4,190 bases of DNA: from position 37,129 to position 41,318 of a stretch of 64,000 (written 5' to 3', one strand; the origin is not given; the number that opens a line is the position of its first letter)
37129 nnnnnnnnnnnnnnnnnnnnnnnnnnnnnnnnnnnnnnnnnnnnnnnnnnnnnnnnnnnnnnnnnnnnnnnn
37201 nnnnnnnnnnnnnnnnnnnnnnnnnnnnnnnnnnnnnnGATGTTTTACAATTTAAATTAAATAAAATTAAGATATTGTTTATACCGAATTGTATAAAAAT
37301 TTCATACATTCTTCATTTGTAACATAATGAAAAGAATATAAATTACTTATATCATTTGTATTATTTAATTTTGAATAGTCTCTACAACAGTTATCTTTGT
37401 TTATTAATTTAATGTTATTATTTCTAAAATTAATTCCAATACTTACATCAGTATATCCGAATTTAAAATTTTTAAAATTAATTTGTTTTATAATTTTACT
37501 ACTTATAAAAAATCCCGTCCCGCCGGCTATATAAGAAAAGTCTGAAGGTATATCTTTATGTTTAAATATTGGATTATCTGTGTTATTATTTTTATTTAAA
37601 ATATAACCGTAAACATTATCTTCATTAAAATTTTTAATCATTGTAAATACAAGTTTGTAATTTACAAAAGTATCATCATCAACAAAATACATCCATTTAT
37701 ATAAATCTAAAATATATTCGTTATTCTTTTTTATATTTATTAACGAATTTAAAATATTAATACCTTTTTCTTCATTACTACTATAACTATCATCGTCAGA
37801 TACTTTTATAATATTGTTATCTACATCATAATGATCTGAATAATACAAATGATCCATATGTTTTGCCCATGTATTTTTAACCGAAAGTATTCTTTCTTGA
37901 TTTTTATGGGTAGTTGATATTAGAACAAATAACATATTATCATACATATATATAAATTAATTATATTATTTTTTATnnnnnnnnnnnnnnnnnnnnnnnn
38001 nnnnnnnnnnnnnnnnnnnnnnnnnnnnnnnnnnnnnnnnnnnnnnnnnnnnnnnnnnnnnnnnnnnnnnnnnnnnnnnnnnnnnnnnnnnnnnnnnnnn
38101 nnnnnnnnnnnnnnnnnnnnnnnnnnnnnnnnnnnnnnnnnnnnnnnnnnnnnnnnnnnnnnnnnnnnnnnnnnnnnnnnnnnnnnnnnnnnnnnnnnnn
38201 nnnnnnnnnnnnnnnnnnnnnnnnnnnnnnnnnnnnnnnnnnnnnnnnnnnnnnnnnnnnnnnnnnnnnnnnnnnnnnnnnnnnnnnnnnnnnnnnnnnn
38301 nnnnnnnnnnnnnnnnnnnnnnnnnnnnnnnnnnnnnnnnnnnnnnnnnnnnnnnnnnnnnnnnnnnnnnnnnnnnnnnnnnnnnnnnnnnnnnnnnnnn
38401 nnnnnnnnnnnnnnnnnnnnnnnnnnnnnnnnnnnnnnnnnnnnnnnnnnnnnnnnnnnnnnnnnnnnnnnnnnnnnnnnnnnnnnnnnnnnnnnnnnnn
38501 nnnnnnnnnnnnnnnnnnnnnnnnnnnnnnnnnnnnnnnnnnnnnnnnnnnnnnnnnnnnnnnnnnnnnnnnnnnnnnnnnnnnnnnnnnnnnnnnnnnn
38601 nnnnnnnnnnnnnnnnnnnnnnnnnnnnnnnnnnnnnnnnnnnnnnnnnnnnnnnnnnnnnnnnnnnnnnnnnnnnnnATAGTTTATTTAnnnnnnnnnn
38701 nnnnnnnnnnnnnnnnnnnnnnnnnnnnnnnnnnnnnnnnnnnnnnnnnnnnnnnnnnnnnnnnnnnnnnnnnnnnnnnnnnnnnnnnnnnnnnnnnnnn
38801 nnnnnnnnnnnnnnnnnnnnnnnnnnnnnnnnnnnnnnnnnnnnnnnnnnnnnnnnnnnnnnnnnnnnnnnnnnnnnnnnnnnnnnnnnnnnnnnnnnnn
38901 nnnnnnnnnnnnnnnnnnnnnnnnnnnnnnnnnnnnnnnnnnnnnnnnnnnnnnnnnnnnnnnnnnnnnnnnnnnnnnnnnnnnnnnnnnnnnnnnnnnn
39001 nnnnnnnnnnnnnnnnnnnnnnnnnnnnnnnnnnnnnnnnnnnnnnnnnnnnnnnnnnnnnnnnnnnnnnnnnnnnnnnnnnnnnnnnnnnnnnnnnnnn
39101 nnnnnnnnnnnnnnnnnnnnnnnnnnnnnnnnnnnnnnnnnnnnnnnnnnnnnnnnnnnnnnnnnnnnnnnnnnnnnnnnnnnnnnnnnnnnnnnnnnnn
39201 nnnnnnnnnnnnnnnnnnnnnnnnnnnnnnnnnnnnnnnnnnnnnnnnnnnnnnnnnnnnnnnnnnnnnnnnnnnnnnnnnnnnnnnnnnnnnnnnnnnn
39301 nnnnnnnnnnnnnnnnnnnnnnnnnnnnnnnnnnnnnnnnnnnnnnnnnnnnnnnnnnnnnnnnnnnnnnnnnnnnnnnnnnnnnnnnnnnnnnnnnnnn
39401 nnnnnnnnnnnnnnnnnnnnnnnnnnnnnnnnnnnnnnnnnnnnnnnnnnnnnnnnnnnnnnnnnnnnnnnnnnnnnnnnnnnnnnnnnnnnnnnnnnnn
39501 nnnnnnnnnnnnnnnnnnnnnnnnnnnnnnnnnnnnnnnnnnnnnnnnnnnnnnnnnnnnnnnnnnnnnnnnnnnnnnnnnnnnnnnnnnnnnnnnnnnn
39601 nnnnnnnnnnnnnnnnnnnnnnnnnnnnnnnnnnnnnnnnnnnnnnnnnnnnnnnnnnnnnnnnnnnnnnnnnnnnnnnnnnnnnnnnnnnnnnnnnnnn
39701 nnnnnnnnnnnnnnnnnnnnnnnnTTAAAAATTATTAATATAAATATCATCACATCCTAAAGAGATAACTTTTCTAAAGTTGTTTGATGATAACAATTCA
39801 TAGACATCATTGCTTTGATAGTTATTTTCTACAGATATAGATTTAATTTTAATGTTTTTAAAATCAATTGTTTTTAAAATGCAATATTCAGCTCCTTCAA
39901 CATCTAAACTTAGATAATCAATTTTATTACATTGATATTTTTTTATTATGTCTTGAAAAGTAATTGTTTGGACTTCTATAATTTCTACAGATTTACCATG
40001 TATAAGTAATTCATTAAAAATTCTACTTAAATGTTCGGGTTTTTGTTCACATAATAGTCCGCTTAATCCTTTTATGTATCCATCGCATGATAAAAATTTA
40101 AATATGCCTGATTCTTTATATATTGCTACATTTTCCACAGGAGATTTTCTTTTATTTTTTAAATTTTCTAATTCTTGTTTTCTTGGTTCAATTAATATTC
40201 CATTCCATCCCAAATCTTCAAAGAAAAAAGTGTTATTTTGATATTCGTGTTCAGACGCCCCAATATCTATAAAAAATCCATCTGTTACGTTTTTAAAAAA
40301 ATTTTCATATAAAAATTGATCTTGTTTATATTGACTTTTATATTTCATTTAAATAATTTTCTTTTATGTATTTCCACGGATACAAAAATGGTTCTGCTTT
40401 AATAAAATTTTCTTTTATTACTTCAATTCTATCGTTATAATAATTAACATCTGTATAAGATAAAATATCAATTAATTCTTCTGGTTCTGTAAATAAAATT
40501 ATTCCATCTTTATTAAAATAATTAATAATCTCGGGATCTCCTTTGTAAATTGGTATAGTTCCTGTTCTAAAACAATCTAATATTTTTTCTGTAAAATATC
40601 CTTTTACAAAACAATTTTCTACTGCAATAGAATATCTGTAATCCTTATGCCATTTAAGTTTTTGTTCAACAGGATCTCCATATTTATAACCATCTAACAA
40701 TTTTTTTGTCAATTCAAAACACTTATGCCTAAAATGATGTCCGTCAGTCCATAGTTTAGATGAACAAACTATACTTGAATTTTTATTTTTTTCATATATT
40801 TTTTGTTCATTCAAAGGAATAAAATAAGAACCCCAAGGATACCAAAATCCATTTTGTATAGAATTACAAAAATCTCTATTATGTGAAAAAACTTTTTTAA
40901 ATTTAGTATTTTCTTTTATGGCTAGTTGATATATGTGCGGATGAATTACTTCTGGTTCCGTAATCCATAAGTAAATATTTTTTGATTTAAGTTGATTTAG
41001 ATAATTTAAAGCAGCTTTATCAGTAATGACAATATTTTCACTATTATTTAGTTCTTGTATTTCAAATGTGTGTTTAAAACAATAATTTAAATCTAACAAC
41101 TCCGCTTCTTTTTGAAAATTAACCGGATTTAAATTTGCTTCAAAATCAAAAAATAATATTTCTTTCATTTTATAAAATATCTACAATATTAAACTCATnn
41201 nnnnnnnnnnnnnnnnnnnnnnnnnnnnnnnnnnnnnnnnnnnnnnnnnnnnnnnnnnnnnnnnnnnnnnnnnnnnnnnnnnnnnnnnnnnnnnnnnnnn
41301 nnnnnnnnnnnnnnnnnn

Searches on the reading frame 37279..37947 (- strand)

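Call 7: search_protein_families(library=pfam, proteins=[window:37279-37947:-], max_evalue=0.01)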
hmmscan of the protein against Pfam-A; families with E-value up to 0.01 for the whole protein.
window:37279-37947:- (222 aa): 2 families
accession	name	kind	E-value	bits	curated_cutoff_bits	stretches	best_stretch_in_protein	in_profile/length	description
PF02434.22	Fringe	-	1.4e-14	54.5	21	1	6-157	8-162/250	Fringe-like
PF01762.27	Galactosyl_T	-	5.4e-06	26.8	23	1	44-183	49-193/195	Galactosyltransferase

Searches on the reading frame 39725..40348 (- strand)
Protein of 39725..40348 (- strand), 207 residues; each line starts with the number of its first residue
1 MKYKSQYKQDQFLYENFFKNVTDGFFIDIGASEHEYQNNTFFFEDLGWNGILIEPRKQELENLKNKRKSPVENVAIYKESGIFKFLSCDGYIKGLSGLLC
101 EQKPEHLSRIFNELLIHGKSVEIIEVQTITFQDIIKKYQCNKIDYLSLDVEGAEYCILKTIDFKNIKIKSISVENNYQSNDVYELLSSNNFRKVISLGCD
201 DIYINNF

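Call 5: search_protein_families(library=pfam, proteins=[window:39725-40348:-], max_evalue=0.01)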
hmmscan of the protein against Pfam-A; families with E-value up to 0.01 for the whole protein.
window:39725-40348:- (207 aa): 1 family
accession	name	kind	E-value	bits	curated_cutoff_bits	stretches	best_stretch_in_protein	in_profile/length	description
PF05050.19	Methyltransf_21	-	2.6e-17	63.9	22.7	1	28-192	1-172/173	Methyltransferase FkbM domain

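Call 8: search_protein_families(library=ncbifam, proteins=[window:39725-40348:-], max_evalue=0.001)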
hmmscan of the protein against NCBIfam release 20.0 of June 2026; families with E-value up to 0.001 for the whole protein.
window:39725-40348:- (207 aa): 2 families
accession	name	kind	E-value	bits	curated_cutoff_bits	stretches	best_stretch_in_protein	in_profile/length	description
TIGR01444.1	fkbM_fam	subfamily_domain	1.1e-10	42.2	37.7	1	26-161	2-127/143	FkbM family methyltransferase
TIGR00454.1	TIGR00454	hypoth_equivalog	0.00045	20.2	174.7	1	76-185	60-163/183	TIGR00454 family protein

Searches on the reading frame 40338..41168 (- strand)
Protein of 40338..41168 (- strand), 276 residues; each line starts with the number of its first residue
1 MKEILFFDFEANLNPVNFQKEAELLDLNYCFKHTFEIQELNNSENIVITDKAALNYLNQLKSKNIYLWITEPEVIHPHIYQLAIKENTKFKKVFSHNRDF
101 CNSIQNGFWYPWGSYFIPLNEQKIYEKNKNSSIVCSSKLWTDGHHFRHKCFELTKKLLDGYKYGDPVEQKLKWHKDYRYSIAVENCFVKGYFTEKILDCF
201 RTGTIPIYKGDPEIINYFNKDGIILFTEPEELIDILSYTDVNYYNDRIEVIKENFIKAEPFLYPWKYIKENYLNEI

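Call 5: search_protein_families(library=pfam, proteins=[window:40338-41168:-], max_evalue=0.01)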
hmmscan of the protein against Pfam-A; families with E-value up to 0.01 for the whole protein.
window:40338-41168:- (276 aa): 1 family
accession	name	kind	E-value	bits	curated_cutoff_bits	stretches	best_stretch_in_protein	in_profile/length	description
PF00852.26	Glyco_transf_10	-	1.5e-05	25.2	23.9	1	168-240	49-126/182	Glycosyltransferase family 10 (fucosyltransferase) C-term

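Call 8: search_protein_families(library=ncbifam, proteins=[window:40338-41168:-], max_evalue=0.001)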
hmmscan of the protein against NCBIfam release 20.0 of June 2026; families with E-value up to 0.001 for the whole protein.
window:40338-41168:- (276 aa): 0 families

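Call 35: find_homologous_proteins(query=window:40338-41168:-, max_evalue=0.001)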
Query window:40338-41168:- (276 aa): 370 proteins with E <= 0.001 among 875 candidates; the best 120 are listed.
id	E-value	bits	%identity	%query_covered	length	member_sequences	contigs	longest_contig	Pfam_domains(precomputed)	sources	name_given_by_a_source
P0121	2.3e-181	620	97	100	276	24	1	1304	PF00852.27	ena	-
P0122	1.0e-151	523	80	100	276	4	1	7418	-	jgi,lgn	-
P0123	2.9e-145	501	76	100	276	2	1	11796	-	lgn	-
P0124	1.1e-136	473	72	100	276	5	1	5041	PF00852.27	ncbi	-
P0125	3.2e-132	459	71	100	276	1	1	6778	PF00852.27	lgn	-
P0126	1.0e-131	457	71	100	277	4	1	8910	PF00852.27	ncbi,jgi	jgi:hypothetical protein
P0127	8.9e-118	411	62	100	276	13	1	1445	-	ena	-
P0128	7.8e-109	382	61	100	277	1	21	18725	-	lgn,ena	-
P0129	2.4e-102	361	59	99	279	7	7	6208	PF00852.27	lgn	-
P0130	2.7e-101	357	58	100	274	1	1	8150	PF00852.27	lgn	-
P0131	6.0e-94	333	57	99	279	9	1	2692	-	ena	-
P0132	2.6e-86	308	53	99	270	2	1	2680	PF00852.27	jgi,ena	jgi:hypothetical protein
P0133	1.8e-84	302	52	99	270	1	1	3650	PF00852.27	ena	-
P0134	2.6e-84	301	50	99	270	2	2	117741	-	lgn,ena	-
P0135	3.3e-83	298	51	99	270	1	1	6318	PF00852.27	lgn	-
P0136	1.2e-82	296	53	97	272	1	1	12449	PF00852.27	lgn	-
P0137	4.5e-82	294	51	99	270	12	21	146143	PF00852.27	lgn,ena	-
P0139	1.6e-79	286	51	99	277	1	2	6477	PF00852.27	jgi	jgi:hypothetical protein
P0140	2.7e-76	275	53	90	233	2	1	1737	PF00852.27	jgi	jgi:hypothetical protein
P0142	4.3e-68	248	45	97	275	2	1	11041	PF00852.27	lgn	-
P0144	5.5e-62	228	40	99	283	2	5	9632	PF00852.27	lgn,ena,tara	tara:strand:- start:4747 stop:5598 length:852 start_codon:yes stop_codon:yes gene_type:complete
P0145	3.5e-60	222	41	95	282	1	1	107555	PF00852.27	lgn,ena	-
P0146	2.3e-57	213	44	99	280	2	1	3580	PF00852.27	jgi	-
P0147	4.8e-56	209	45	90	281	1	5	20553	PF00852.27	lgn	-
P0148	9.4e-56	208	43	84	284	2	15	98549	PF00852.27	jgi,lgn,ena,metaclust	jgi:hypothetical protein|metaclust:\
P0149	1.1e-55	207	38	99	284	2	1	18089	PF00852.27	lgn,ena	-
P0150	1.7e-55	207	41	88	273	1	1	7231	PF00852.27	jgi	jgi:hypothetical protein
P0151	9.2e-55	204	40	92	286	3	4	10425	PF00852.27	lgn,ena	-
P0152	1.4e-54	204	40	97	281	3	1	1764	PF00852.27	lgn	-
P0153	1.9e-54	203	40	92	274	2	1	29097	PF00852.27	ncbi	-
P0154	2.7e-54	203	43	78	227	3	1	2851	PF00852.27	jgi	jgi:hypothetical protein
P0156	5.1e-43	166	40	86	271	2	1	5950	PF00852.27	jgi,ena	-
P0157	1.6e-41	161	39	86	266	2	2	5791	PF00852.27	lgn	-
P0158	8.2e-40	155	36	88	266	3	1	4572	PF00852.27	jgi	-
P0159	3.1e-39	153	37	86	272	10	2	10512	PF00852.27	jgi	jgi:hypothetical protein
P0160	2.1e-38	151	36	84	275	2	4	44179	PF00852.27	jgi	jgi:hypothetical protein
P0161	1.1e-37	148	38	87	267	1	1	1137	PF00852.27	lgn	-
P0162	2.2e-37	147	36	92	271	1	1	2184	PF00852.27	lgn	-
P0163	9.5e-37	145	39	68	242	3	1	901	PF00852.27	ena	-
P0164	1.1e-36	145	35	93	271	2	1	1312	PF00852.27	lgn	-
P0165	1.5e-36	145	40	73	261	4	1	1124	PF00852.27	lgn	-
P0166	1.7e-36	144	39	90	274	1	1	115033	PF00852.27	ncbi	-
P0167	4.2e-36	143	38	79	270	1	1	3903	PF00852.27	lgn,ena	-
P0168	8.6e-36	142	38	79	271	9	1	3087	PF00852.27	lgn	-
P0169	8.2e-35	139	38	85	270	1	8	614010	PF00852.27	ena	-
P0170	8.6e-35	139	43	75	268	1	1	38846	PF00852.27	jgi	-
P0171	1.1e-34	138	39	84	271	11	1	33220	PF00852.27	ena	-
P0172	1.8e-34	138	38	75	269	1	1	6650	PF00852.27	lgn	-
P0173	2.0e-34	138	33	92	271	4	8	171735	PF00852.27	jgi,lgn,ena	-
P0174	1.2e-33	135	36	84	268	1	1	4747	PF00852.27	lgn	-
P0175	1.2e-33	135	38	87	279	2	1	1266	PF00852.27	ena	-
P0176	1.3e-33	135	36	84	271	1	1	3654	PF00852.27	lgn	-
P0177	2.9e-33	134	40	78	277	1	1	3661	PF00852.27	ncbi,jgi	jgi:hypothetical protein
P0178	4.6e-33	133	37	75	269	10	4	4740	PF00852.27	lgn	-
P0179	4.7e-33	133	36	82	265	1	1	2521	PF00852.27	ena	-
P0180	7.1e-33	133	39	79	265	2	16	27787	PF00852.27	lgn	-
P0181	7.4e-33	132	41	76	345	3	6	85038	PF00852.27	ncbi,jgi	jgi:hypothetical protein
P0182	1.4e-32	132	37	82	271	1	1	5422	PF00852.27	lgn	-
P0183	1.9e-32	131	37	80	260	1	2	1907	PF00852.27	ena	-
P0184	2.6e-32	131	36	78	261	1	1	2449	PF00852.27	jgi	-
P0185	4.0e-32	130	36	78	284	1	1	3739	PF00852.27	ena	-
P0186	5.9e-32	130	39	74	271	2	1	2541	PF00852.27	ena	-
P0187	3.3e-31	127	39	78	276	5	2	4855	PF00852.27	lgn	-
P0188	3.8e-31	127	38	85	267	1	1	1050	PF00852.27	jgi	-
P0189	7.8e-31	126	40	68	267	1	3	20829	PF00852.27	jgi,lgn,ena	jgi:hypothetical protein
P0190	8.6e-31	126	38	75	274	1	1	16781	PF00852.27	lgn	-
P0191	1.3e-30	125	38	76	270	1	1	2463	PF00852.27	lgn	-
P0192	1.9e-30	125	37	84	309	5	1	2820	PF00852.27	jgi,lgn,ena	-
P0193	4.1e-30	123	37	78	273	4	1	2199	PF00852.27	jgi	-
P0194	5.7e-30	123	40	76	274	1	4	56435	PF00852.27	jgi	jgi:hypothetical protein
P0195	1.0e-29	122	39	67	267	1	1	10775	PF00852.27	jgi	-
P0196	1.1e-29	122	34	84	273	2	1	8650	PF00852.27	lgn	-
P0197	1.2e-29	122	34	75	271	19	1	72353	PF00852.27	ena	-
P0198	1.2e-29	122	38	74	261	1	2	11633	PF00852.27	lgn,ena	-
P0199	2.1e-29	121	36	80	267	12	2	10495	PF00852.27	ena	-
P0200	2.9e-29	121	33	86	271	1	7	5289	PF00852.27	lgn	-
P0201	3.6e-29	120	38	78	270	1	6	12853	PF00852.27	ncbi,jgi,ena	-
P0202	7.2e-29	119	36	79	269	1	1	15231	PF00852.27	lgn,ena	-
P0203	8.0e-29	119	38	72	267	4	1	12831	PF00852.27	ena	-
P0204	9.3e-29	119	38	74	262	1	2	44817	PF00852.27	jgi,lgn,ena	jgi:hypothetical protein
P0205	1.1e-28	119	38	72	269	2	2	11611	PF00852.27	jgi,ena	jgi:hypothetical protein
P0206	1.3e-28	119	40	69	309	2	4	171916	PF00852.27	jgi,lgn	-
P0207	1.4e-28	118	34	80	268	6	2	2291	PF00852.27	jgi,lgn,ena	-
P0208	2.4e-28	118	36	78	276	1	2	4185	PF00852.27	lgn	-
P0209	2.4e-28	118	36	74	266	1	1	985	PF00852.27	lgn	-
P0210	2.5e-28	118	36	78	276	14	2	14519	PF00852.27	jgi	jgi:hypothetical protein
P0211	3.8e-28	117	36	78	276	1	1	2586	PF00852.27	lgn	-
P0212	6.3e-28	116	35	77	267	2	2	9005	PF00852.27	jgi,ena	-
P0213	7.0e-28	116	35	80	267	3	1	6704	PF00852.27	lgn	-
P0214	1.1e-27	116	39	71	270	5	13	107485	PF00852.27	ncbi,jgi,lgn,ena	jgi:hypothetical protein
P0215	1.3e-27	115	35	78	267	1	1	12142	PF00852.27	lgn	-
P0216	1.6e-27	115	33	79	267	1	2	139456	PF00852.27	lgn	-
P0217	1.7e-27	115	32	83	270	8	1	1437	PF00852.27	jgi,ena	-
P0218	3.2e-27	114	39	76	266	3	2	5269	PF00852.27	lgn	-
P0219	4.2e-27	114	35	68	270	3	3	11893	PF00852.27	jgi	jgi:hypothetical protein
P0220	4.7e-27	113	40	68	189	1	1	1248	PF00852.27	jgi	jgi:hypothetical protein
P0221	7.0e-27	113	37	77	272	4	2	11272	PF00852.27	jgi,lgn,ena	jgi:hypothetical protein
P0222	8.4e-27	113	36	73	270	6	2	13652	PF00852.27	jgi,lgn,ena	-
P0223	8.9e-27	113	36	79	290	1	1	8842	PF00852.27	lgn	-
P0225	1.3e-26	112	37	81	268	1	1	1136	PF00852.27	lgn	-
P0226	2.2e-26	111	37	75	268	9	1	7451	PF00852.27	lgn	-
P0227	2.4e-26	111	35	81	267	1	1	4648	PF00852.27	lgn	-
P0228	2.4e-26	111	36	68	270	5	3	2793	PF00852.27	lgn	-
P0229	3.9e-26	110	37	81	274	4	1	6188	PF00852.27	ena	-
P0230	4.1e-26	110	34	81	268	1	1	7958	PF00852.27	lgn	-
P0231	5.7e-26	110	40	68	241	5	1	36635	PF00852.27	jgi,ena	jgi:hypothetical protein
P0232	8.4e-26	109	36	78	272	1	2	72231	PF00852.27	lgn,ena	-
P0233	1.0e-25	109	36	69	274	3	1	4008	PF00852.27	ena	-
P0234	1.2e-25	109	34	75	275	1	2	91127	PF00852.27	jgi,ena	jgi:hypothetical protein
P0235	1.3e-25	109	36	76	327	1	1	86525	PF00852.27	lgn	-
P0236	1.3e-25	109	31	82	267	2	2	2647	PF00852.27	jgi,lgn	-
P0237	1.4e-25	109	35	84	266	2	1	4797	PF00852.27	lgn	-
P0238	1.4e-25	109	37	80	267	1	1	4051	PF00852.27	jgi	-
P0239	1.8e-25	108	38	68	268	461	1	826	PF00852.27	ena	-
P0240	2.0e-25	108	35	76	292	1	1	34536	PF00852.27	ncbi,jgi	jgi:hypothetical protein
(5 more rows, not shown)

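Call 38: search_solved_structures(query=A1, max_evalue=1, show_alignments=1)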
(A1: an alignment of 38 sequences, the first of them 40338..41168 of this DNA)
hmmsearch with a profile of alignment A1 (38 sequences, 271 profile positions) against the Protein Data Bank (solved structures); distinct sequences matched with E-value up to 1: 12.
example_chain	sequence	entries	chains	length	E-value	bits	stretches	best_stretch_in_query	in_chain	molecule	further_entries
5zoi_A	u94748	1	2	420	4.3e-18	68.8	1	159-234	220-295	Alpha-(1,3)-fucosyltransferase FucT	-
2nzw_A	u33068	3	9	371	6e-18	68.4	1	159-234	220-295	Alpha1,3-fucosyltransferase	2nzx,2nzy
9s6a_A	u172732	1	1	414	1.1e-13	54.4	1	134-233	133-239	Glycoprotein 3-alpha-L-fucosyltransferase A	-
8d0o_A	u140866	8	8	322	7.1e-10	41.9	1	107-239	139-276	4-galactosyl-N-acetylglucosaminide 3-alpha-L-fucosyltransferase 9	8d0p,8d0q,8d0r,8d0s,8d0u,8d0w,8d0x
7yro_A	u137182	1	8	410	2.1e-09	40.4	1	167-232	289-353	Fucosyltransferase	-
4la1_A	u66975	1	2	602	0.41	13.2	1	96-134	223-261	Thioredoxin glutathione reductase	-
3h1h_F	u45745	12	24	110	0.42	13.2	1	212-258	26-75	UBIQUINOL-CYTOCHROME C REDUCTASE COMPLEX 14 KDA PROTEIN | MITOCHONDRIAL UBIQUINOL-CYTOCHROME C REDUCTASE 14 KDA PROTEIN | Cytochrome b-c1 complex subunit 7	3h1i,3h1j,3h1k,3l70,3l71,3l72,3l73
22fc_A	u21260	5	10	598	0.44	13.1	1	96-134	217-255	thioredoxin-disulfide reductase (NADPH) | thioredoxin-disulfide reductase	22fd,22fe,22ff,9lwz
22ey_A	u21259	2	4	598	0.44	13.1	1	96-134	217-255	thioredoxin-disulfide reductase (NADPH) | thioredoxin-disulfide reductase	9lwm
7o37_F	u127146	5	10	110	0.49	12.9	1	212-260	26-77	Cytochrome b-c1 complex subunit 7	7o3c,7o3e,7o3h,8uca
8iao_AF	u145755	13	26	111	0.5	12.9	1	212-260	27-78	Cytochrome b-c1 complex subunit 7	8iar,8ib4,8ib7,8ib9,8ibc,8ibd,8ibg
3cwb_F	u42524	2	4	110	0.59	12.7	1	212-258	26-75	MITOCHONDRIAL UBIQUINOL-CYTOCHROME C REDUCTASE 14 KDA PROTEIN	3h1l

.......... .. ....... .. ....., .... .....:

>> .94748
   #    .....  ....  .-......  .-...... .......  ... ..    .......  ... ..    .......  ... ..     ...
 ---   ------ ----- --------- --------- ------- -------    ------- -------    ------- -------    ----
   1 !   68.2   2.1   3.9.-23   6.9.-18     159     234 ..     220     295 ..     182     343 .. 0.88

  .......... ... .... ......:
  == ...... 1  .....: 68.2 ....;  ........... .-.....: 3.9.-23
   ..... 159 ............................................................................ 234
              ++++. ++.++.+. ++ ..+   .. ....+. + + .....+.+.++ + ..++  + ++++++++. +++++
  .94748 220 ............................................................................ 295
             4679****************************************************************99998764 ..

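Call 46: predict_structure(alignment_id=A1)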
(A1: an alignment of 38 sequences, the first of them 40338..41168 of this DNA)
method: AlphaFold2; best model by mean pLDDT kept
length: 276 residues; sequences in the alignment: 38
mean_pLDDT: 94.9   pTM: 0.90
mean pLDDT of the five models: 94.9, 94.8, 94.8, 94.7, 94.3
residues with pLDDT >= 90: 256; 70-90: 14; 50-70: 6; < 50: 0
segments of 3 or more residues with pLDDT < 50: none
pLDDT, mean of each block of 10 residues (from residue 1): 92 70 94 94 96 95 97 95 97 96 97 91 98 96 97 98 91 98 95 96 98 96 98 98 98 98 95 93
secondary structure, 60 per line:
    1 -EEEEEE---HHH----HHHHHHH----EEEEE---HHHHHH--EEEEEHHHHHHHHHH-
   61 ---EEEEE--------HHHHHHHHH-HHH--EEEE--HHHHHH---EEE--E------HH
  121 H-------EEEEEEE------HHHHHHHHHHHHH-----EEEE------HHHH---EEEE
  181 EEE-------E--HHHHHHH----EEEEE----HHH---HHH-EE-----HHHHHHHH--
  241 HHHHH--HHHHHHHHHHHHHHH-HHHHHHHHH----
elements in order: E2-7 H18-24 E29-33 H37-42 E45-49 H50-59 E64-68 H77-85 E92-95 H98-103 E107-109 E129-135 H142-154 E160-163 H170-173 E177-183 H194-200 E205-209 H231-238 H241-245 H248-262 H264-272

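Call 48: fold_search(model_id=the predicted structure, library=pdb)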
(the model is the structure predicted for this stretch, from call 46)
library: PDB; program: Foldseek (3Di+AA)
matches with E <= 10: 1002; with E <= 0.001: 68
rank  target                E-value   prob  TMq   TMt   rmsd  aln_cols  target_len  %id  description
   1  2nzx_C                7.0e-09  1.00  0.57  0.46   6.8       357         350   15  Crystal Structure of alpha1,3-Fucosyltransferase with GDP (released 2007-01-23)
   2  8d0o_A                1.2e-08  1.00  0.58  0.55   7.6       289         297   18  Human alpha1,3-fucosyltransferase FUT9, heavy atom derivative (released 2023-05-24)
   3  2nzw_C                2.5e-08  1.00  0.56  0.45   7.6       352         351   15  Crystal Structure of alpha1,3-Fucosyltransferase (released 2007-01-23)
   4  8d0w_A                2.9e-08  1.00  0.59  0.55   7.7       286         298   17  Human FUT9 bound to H-Type 2 (released 2023-05-24)
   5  2nzy_A                2.9e-08  1.00  0.54  0.45   7.4       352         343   17  Crystal Structure of alpha1,3-Fucosyltransferase with GDP-fucose (released 2007-01-23)
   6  2nzx_A                3.0e-08  1.00  0.57  0.48   7.4       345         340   15  Crystal Structure of alpha1,3-Fucosyltransferase with GDP (released 2007-01-23)
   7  2nzw_A                5.6e-08  1.00  0.56  0.46   6.5       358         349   14  Crystal Structure of alpha1,3-Fucosyltransferase (released 2007-01-23)
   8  2nzw_B                1.7e-07  1.00  0.55  0.46   8.2       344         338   14  Crystal Structure of alpha1,3-Fucosyltransferase (released 2007-01-23)
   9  9s6a_A                6.9e-07  1.00  0.53  0.38   7.0       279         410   14  Crystal structure of Arabidopsis thaliana FUT11 complexed to GDP and G0 (released 2026-01-28)
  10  8jjn_B                7.3e-07  1.00  0.58  0.53   6.3       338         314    9  Structure of SenB in complex with UDP-Glc and PO4- at 1.98 Angstroms resolution (released 2024-02-07)
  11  8jjn_A                1.4e-06  1.00  0.63  0.56   6.0       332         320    9  Structure of SenB in complex with UDP-Glc and PO4- at 1.98 Angstroms resolution (released 2024-02-07)
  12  3rhz_B                1.6e-06  1.00  0.58  0.50   6.4       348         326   11  Structure and functional analysis of a new subfamily of glycosyltransferases required for glycosylation of serine-rich (released 2011-06-01)
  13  8jjn_C                1.9e-06  1.00  0.60  0.53   6.0       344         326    9  Structure of SenB in complex with UDP-Glc and PO4- at 1.98 Angstroms resolution (released 2024-02-07)
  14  9htx_C                2.1e-06  1.00  0.61  0.52   6.4       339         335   12  Glycosyltransferase C from the Limosilactobacillus reuteri accessory secretion system. Apo form. (released 2025-04-23)
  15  5zoi_A                2.1e-06  1.00  0.53  0.44   7.3       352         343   14  Crystal Structure of alpha1,3-Fucosyltransferase (released 2019-06-26)
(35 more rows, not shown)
